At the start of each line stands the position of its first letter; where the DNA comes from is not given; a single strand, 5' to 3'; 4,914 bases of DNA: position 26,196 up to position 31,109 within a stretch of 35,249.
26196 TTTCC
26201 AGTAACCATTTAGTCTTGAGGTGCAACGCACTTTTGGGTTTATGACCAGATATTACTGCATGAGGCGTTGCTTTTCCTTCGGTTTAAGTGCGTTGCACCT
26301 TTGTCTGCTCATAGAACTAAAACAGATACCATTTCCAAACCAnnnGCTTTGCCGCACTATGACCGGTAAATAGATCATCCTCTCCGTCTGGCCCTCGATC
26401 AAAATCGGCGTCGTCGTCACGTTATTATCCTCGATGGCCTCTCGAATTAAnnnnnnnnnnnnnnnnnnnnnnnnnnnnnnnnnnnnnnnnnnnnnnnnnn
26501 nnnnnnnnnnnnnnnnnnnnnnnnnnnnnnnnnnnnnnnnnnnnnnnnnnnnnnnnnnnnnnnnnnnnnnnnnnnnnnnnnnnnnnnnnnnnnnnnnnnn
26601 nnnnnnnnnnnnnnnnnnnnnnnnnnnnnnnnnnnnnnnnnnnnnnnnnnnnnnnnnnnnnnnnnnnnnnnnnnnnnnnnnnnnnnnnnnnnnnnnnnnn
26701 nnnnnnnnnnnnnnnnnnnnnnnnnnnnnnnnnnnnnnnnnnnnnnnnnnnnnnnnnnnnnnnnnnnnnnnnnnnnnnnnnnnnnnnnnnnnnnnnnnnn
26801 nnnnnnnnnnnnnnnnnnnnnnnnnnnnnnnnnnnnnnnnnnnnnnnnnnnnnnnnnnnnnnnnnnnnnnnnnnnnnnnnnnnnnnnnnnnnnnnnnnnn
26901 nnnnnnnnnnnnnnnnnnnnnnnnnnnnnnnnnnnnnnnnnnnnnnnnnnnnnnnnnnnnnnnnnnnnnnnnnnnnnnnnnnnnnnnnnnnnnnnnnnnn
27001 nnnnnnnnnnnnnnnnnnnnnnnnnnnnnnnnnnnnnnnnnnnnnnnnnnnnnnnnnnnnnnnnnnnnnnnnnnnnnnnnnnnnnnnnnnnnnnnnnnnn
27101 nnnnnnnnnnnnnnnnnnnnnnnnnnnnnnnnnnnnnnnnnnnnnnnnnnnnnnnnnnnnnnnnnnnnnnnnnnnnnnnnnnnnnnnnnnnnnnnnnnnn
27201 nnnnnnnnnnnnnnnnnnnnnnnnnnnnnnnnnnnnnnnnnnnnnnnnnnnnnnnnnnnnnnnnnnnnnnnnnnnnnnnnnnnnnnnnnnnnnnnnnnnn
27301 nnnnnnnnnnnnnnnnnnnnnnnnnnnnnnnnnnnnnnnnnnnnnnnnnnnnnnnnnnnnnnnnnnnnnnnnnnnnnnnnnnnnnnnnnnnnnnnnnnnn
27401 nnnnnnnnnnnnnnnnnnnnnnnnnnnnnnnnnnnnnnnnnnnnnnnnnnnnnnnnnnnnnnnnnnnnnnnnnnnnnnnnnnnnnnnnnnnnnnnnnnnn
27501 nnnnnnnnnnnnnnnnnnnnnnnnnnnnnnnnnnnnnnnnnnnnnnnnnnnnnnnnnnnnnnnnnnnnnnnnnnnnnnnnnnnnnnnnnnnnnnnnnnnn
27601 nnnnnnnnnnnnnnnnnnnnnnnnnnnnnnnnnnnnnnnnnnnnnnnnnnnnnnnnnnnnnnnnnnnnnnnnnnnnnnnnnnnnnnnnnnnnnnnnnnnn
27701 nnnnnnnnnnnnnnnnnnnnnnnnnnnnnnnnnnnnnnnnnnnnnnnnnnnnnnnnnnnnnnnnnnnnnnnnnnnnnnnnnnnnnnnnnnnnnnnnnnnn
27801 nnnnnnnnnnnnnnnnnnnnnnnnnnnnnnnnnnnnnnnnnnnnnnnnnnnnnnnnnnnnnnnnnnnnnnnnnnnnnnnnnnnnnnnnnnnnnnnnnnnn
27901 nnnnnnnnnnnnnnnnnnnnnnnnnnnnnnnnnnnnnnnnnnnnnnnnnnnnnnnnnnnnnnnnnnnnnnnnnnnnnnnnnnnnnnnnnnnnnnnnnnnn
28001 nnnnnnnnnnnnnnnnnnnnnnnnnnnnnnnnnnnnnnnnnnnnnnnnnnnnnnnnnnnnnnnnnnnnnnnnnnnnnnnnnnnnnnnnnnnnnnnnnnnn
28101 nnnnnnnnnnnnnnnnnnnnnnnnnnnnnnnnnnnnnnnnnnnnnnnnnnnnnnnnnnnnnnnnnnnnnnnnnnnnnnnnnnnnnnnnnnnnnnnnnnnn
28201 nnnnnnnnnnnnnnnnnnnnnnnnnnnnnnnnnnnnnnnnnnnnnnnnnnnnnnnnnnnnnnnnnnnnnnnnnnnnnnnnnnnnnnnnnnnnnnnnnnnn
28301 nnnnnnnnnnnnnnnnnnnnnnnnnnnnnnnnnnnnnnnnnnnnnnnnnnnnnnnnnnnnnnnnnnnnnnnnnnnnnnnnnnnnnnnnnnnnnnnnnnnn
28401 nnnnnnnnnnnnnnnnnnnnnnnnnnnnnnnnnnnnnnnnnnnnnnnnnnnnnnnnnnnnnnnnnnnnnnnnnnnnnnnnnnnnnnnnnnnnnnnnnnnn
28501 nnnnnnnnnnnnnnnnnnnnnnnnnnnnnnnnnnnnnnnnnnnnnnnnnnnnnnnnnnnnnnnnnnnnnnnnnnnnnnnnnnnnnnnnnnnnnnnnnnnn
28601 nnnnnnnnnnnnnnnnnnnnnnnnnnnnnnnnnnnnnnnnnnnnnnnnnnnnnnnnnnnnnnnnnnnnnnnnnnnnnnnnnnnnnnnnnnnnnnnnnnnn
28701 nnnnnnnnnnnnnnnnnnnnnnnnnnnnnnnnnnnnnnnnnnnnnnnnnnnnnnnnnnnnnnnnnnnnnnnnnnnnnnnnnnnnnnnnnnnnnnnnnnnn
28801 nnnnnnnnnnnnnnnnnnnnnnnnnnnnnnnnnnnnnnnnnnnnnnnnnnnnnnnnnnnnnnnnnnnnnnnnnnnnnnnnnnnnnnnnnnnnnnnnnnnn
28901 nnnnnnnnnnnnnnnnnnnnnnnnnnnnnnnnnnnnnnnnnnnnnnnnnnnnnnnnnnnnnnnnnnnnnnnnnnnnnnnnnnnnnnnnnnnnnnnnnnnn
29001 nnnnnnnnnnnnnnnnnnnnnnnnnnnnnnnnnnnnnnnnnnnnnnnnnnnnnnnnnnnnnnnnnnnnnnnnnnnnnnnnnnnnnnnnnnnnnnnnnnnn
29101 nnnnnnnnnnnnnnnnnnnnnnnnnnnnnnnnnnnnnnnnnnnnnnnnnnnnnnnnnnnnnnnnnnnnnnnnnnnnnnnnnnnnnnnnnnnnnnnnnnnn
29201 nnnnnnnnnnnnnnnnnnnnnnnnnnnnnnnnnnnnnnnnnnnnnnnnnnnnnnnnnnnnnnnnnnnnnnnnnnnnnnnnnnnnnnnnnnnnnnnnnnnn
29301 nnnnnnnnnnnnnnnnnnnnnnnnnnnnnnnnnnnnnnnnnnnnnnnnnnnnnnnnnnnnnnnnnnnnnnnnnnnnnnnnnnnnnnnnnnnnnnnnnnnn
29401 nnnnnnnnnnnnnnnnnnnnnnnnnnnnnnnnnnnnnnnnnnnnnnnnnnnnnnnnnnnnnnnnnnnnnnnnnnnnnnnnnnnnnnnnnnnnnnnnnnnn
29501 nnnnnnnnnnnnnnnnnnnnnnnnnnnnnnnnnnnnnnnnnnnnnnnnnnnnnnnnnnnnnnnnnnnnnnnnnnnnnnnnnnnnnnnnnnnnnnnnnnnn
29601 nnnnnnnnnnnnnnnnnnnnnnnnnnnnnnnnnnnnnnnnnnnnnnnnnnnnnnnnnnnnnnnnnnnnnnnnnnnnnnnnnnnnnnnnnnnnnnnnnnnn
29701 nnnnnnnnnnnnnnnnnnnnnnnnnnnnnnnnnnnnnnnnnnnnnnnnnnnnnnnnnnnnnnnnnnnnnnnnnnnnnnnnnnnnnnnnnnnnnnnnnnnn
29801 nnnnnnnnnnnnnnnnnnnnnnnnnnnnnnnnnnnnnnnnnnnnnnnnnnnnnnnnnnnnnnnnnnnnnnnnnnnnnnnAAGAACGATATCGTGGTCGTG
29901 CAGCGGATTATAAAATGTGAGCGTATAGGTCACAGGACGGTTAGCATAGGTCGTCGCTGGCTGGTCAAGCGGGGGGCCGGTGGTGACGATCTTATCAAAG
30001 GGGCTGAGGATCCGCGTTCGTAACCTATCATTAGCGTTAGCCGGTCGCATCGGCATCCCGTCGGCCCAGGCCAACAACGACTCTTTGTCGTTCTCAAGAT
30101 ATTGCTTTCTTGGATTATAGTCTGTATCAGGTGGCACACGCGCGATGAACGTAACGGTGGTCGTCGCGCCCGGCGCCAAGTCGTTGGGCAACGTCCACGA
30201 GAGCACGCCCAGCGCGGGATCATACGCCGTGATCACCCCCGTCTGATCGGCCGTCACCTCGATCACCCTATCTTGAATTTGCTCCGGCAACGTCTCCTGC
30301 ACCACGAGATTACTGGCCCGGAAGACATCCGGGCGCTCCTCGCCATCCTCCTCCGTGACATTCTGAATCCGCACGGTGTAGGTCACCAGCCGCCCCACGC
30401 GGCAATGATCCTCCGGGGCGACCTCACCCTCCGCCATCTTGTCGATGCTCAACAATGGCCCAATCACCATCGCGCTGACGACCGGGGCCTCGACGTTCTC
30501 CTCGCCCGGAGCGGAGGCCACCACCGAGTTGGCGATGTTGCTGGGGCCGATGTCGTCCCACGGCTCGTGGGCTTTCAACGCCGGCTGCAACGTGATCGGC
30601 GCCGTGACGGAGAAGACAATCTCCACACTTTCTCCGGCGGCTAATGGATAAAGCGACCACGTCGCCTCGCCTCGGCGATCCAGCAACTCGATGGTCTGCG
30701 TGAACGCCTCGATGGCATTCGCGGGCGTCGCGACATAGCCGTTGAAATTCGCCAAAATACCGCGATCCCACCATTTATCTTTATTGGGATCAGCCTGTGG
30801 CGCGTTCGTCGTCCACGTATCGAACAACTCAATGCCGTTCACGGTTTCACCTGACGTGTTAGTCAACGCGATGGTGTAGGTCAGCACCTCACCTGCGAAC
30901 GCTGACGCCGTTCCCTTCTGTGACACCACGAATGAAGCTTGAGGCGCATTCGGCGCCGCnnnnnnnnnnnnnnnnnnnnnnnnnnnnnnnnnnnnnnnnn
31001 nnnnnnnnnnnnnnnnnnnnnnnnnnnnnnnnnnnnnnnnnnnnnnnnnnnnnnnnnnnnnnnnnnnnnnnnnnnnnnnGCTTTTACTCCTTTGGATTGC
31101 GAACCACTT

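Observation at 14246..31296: Candidate undescribed cell-envelope module: two giant DUF11-repeat proteins, two polytopic SPFH scaffolds and an unknown 318-aa protein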

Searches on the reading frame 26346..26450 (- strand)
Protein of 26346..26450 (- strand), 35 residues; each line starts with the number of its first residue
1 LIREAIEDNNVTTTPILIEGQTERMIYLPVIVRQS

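Call 53: search_protein_families(library=ncbifam, proteins=[window:26346-26450:-], max_evalue=10)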
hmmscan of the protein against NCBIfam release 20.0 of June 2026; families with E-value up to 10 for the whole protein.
seq(35 aa): 2 families
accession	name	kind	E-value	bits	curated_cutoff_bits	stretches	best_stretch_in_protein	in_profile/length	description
NF050076.1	sort_motif_YLP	domain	0.053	13.4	15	1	24-33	2-11/11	YLP-box putative sorting motif-containing protein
NF053834.1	ultrashort_CTERM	domain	0.19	11.9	10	1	25-33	2-10/10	YLP-box putative sorting motif-containing protein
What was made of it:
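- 26343..31079 (-): Giant1: a 1578-aa DUF11-repeat surface protein with an N-terminal hydrophobic anchor or signal, CARDB near the C-terminus, and a YLP-box tail (..............). The tail scores 11.9 bits against NF053834 (cut-off 10) and 13.4 bits against NF050076 (cut-off 15) (call 53).
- Closest known: NCBIfam NF050076 / NF053834 'YLP-box putative sorting motif'. Same: Giant1 passes the NF053834 cut-off (call 53).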

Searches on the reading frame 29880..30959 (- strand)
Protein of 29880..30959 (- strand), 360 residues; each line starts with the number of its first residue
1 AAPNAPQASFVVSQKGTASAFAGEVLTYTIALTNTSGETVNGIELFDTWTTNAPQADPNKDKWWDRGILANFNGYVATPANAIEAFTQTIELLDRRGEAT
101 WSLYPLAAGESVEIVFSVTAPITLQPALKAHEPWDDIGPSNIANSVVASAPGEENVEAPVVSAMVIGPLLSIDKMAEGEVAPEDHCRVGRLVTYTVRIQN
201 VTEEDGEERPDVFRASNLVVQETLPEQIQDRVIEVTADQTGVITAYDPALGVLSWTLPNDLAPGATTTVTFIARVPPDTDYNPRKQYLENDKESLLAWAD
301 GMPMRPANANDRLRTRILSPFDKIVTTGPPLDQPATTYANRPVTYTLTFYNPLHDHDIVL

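Call 98: find_related_loci(query=A6, collection=metagenome_contigs, flank=10000)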
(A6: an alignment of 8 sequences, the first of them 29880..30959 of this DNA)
Query A6 (360 aa) in metagenome_contigs; peptide patterns used: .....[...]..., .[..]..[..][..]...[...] (x = any residue, [..] = any of these).
94 stretches matched a pattern; 19 encode a relative of the query (tblastn E <= 1e-3); 19 distinct loci.
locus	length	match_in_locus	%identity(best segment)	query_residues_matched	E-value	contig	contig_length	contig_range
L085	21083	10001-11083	48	3-360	3e-95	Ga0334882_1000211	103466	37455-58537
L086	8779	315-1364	45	8-358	1e-88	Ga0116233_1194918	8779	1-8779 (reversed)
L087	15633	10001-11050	45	8-358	1e-88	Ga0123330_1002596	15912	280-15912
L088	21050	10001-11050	45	8-358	1e-88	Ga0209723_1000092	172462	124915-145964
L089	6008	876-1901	45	16-360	2e-85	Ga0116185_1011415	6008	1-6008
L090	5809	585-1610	45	16-360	2e-85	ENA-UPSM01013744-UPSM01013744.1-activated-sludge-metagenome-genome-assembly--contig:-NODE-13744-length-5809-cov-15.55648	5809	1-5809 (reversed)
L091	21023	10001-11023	45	16-360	1e-83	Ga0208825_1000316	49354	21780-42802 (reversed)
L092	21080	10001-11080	44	1-353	7e-84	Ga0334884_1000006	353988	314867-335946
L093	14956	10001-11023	45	16-360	7e-84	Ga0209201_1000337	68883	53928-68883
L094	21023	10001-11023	45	16-360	8e-84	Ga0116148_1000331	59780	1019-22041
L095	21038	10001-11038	42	12-358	1e-77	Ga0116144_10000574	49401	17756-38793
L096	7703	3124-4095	43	24-354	2e-70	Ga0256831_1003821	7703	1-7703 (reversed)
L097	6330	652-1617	36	12-355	6e-49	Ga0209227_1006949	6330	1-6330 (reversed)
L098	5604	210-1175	36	12-355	6e-49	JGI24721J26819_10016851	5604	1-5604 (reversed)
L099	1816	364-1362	34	7-354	4e-48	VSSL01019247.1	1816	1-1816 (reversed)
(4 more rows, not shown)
